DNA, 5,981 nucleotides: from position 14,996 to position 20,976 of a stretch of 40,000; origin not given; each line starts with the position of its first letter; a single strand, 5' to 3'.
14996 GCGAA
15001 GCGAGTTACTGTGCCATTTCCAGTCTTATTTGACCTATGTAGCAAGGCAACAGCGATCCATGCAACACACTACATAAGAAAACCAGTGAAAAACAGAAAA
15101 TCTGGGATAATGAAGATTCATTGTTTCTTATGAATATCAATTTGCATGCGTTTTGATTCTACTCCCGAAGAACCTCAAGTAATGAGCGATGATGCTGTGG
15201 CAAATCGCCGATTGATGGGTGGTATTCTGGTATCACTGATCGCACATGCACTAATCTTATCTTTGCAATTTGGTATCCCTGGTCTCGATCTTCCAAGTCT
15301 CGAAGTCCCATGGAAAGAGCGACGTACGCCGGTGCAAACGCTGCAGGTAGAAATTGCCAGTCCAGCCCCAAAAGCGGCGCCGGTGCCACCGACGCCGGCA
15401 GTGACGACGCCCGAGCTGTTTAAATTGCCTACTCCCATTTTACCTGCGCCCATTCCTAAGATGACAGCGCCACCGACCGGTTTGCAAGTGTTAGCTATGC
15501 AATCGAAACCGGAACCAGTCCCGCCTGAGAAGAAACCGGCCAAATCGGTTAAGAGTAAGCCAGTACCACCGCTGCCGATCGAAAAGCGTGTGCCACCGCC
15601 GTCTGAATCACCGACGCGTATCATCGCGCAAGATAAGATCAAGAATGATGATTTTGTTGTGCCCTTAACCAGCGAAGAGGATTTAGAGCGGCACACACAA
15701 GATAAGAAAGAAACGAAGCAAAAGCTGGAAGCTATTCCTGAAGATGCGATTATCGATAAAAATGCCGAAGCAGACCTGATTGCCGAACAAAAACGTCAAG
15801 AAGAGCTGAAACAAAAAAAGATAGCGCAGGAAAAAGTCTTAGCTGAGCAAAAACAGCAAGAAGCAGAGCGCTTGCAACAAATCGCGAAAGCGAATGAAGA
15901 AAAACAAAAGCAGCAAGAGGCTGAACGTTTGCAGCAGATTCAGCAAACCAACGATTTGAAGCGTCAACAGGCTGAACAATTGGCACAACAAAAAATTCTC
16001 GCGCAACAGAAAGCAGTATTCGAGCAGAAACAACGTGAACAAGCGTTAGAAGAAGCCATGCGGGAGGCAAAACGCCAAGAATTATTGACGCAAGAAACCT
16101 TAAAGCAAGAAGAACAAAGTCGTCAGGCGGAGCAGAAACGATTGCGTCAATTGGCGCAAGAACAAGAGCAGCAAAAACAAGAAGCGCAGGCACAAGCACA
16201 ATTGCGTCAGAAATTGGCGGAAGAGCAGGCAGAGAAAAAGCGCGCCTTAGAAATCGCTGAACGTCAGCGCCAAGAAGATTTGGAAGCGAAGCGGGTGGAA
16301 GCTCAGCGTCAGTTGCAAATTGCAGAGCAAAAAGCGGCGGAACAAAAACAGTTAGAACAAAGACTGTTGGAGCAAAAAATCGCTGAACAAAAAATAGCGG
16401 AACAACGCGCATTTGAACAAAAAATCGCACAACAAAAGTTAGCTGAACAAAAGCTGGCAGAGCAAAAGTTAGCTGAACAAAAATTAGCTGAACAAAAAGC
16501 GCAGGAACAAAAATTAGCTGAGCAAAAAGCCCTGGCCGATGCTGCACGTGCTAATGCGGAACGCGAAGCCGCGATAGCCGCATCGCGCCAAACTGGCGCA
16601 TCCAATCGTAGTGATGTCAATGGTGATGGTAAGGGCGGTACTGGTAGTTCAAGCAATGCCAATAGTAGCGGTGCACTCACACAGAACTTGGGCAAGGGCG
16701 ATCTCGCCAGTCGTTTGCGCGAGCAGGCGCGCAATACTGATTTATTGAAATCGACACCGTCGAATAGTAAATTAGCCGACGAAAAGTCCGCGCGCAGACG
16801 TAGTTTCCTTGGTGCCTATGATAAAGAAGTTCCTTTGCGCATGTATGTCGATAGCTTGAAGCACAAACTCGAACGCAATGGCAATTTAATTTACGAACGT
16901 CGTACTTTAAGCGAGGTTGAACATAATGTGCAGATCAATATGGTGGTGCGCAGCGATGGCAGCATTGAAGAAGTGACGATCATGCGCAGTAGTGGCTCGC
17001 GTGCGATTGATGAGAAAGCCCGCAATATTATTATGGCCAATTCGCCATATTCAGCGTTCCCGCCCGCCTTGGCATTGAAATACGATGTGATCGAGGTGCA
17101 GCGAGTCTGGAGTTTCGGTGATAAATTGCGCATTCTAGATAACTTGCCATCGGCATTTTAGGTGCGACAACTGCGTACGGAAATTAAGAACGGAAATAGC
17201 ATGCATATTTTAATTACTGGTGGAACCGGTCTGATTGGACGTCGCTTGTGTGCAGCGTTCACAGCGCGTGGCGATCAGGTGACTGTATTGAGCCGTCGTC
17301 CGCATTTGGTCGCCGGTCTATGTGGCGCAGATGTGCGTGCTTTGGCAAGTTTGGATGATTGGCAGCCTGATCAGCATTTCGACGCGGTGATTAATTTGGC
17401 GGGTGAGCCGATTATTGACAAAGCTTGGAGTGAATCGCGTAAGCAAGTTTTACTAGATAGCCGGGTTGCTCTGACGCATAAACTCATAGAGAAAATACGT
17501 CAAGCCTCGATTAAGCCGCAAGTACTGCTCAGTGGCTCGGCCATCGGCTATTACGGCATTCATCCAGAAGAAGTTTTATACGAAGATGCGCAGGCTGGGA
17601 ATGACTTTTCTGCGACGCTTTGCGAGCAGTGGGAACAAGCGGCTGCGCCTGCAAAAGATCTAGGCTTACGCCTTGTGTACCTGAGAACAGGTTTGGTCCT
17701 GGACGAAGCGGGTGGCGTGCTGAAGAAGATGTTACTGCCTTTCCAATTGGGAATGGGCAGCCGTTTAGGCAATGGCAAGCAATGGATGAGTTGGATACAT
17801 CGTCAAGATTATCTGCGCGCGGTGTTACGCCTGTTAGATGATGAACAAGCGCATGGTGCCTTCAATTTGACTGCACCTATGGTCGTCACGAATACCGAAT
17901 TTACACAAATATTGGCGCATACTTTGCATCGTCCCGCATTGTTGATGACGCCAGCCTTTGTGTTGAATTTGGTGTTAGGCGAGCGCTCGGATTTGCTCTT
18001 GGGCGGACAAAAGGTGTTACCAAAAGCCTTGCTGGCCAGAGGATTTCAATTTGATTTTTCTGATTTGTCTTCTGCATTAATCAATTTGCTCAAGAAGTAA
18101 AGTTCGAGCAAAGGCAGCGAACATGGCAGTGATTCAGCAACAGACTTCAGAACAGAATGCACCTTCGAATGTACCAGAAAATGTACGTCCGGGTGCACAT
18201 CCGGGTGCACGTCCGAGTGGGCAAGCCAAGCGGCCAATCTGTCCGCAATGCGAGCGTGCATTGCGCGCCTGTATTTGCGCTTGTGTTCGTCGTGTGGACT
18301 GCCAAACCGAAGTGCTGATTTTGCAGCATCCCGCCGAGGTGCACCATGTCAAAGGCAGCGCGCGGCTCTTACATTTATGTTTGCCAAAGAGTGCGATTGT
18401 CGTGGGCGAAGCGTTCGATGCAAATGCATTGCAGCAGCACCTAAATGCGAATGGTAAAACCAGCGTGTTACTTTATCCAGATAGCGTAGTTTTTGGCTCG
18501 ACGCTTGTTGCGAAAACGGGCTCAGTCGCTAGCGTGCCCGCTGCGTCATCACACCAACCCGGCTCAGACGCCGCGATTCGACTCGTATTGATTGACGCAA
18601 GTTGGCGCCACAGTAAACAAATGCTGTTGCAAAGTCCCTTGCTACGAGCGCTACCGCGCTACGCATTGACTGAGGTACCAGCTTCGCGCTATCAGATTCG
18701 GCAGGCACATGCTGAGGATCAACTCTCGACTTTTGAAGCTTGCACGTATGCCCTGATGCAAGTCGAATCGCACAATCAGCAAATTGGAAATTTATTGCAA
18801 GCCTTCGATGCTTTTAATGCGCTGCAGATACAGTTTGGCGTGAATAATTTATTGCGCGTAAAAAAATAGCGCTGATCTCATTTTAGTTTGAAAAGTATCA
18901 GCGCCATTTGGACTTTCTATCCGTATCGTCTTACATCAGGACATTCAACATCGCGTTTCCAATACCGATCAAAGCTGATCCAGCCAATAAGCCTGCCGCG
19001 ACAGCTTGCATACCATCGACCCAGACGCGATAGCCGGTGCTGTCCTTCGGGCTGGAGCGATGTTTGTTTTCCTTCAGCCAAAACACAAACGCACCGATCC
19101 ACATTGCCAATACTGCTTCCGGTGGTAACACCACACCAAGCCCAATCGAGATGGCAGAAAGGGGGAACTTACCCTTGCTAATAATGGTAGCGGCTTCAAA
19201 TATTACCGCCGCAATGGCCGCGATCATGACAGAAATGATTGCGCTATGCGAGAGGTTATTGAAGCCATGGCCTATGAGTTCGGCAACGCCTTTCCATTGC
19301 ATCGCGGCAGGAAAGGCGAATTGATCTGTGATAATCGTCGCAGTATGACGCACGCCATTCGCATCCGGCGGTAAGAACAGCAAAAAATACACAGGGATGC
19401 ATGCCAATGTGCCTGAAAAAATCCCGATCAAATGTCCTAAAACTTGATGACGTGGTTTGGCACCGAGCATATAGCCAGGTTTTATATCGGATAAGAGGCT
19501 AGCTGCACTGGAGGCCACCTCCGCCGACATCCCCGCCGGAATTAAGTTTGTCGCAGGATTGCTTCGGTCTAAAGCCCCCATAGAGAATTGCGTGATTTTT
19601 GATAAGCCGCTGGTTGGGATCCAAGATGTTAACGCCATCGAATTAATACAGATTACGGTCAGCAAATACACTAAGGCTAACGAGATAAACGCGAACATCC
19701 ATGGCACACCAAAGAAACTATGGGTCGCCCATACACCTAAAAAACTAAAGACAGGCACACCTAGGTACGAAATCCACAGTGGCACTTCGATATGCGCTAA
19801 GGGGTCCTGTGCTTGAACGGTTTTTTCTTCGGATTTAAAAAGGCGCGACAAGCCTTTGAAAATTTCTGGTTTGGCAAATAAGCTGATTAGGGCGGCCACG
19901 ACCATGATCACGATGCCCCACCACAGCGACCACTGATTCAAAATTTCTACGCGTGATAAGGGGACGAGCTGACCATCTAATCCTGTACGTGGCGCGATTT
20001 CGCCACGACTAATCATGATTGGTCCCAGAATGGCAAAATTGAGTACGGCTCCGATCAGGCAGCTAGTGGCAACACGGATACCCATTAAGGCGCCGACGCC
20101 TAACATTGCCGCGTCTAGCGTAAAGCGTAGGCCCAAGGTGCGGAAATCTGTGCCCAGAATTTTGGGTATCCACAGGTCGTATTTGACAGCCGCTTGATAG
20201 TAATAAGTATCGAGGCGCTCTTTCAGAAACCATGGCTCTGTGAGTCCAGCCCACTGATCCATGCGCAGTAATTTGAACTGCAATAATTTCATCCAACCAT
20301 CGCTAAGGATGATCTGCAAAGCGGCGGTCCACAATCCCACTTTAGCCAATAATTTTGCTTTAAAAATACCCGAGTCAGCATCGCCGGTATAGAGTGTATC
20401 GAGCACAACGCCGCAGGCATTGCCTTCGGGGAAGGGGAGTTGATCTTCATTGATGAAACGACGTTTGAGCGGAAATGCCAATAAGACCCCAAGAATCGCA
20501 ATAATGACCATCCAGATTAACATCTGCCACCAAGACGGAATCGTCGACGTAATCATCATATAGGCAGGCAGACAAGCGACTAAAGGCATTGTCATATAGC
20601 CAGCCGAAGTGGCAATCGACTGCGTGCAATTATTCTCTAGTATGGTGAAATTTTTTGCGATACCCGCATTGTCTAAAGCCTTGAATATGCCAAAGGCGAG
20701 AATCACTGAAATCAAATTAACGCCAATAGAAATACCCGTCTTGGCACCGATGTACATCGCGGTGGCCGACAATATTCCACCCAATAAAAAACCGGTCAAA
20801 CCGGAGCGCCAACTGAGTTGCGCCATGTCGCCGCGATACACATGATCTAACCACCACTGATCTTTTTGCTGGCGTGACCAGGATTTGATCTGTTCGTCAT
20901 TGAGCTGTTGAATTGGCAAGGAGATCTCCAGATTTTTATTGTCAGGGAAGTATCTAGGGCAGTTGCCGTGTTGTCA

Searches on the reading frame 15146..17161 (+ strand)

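Call 50: search_protein_families(library=pfam, proteins=[window:15146-17161:+], max_evalue=0.001)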
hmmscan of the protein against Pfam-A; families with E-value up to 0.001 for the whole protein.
window:15146-17161:+ (671 aa): 2 families
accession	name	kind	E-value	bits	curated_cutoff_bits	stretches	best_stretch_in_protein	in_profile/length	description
PF03544.19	TonB_C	-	1.9e-06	28.6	24.6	1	594-640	17-62/79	Gram-negative bacterial TonB protein C-terminal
PF13103.11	TonB_2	-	5.6e-05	23.6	22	1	566-639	3-72/85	TonB C terminal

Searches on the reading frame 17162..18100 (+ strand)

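Call 50: search_protein_families(library=pfam, proteins=[window:17162-18100:+], max_evalue=0.001)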
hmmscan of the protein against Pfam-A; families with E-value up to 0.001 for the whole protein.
window:17162-18100:+ (312 aa): 5 families
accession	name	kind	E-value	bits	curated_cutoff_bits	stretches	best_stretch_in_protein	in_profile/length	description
PF01370.27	Epimerase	-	3.4e-24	86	20.9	1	16-235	1-238/240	NAD dependent epimerase/dehydratase family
PF08338.16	DUF1731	-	2e-18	66.2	27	1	263-308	1-46/47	Domain of unknown function (DUF1731)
PF16363.11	GDP_Man_Dehyd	-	1.6e-09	38.2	27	1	17-132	1-134/332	GDP-mannose 4,6 dehydratase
PF04321.23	RmlD_sub_bind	-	2.3e-07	30.7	27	1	14-98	1-77/287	RmlD substrate binding domain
PF13460.12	NAD_binding_10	-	0.00042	20.7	27.2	1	20-184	1-151/184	NAD(P)H-binding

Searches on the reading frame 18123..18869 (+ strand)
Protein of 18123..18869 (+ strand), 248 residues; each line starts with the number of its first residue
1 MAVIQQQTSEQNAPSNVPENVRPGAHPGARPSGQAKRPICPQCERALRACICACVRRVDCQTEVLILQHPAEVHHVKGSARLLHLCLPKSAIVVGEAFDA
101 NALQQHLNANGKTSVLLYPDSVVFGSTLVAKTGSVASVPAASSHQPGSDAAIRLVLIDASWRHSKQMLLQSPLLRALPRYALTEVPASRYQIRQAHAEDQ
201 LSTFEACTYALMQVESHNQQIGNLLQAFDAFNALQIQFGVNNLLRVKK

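Call 50: search_protein_families(library=pfam, proteins=[window:18123-18869:+], max_evalue=0.001)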
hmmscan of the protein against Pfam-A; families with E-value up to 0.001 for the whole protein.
window:18123-18869:+ (248 aa): 1 family
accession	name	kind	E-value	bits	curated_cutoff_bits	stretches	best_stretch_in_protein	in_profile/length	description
PF03942.20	DTW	-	8.4e-47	159.9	33.7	1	37-235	1-194/195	DTW domain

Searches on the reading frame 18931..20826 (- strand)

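Call 50: search_protein_families(library=pfam, proteins=[window:18931-20826:-], max_evalue=0.001)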
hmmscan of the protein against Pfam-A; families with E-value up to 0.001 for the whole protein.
window:18931-20826:- (631 aa): 1 family
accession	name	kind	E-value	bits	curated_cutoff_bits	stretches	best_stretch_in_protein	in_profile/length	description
PF03169.20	OPT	-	8.3e-71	239.9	25.8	1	3-627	1-622/623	OPT oligopeptide transporter protein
